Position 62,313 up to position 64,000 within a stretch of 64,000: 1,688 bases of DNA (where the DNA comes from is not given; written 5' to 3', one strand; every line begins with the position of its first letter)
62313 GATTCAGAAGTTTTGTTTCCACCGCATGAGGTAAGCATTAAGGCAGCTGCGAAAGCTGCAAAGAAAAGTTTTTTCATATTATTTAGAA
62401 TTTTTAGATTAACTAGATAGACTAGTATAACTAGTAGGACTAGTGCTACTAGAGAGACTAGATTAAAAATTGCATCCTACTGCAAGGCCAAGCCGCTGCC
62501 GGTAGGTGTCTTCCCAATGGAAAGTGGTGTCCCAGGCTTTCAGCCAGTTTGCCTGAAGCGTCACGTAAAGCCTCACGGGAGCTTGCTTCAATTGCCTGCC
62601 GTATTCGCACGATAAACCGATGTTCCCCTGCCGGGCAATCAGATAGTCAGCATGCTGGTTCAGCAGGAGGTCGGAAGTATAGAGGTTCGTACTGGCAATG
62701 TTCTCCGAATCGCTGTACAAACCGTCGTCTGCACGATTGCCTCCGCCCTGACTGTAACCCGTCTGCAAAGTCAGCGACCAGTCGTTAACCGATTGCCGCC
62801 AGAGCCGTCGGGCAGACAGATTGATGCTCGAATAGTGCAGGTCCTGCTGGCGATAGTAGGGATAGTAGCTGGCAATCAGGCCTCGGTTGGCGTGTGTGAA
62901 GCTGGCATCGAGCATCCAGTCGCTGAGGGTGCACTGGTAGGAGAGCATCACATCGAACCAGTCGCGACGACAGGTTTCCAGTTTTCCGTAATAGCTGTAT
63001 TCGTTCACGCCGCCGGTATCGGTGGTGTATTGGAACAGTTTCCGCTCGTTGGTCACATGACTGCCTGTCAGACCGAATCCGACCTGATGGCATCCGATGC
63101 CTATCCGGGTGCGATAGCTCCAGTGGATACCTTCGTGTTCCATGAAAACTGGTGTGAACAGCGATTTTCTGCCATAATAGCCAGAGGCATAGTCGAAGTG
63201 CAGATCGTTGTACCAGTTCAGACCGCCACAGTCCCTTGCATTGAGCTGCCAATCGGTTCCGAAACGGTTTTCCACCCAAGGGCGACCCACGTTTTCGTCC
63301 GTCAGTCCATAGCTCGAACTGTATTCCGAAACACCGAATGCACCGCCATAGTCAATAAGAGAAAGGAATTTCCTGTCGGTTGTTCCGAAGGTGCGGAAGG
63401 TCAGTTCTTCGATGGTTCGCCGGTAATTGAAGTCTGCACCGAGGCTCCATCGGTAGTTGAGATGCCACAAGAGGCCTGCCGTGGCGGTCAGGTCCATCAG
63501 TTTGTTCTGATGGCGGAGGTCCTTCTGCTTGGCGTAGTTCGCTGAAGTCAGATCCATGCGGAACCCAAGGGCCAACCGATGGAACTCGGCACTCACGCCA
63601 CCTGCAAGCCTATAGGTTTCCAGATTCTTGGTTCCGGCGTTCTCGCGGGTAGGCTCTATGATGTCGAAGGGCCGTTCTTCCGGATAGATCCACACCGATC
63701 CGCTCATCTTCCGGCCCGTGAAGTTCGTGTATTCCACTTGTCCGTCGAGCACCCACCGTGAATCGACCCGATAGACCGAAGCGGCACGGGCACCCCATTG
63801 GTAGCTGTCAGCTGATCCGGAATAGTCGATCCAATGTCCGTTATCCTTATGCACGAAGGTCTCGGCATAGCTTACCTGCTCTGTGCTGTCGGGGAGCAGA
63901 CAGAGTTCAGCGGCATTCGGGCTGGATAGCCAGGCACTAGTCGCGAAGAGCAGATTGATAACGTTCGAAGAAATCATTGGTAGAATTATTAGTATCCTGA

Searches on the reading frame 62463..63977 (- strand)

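Call 63: search_protein_families(library=pfam, proteins=[window:62463-63977:-], max_evalue=0.001)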
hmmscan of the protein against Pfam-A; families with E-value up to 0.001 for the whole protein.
window:62463-63977:- (504 aa): 1 family
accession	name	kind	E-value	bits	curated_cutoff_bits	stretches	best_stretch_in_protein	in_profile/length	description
PF21012.3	DUF6850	-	2e-32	113.4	27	1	31-504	9-464/464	Family of unknown function (DUF6850)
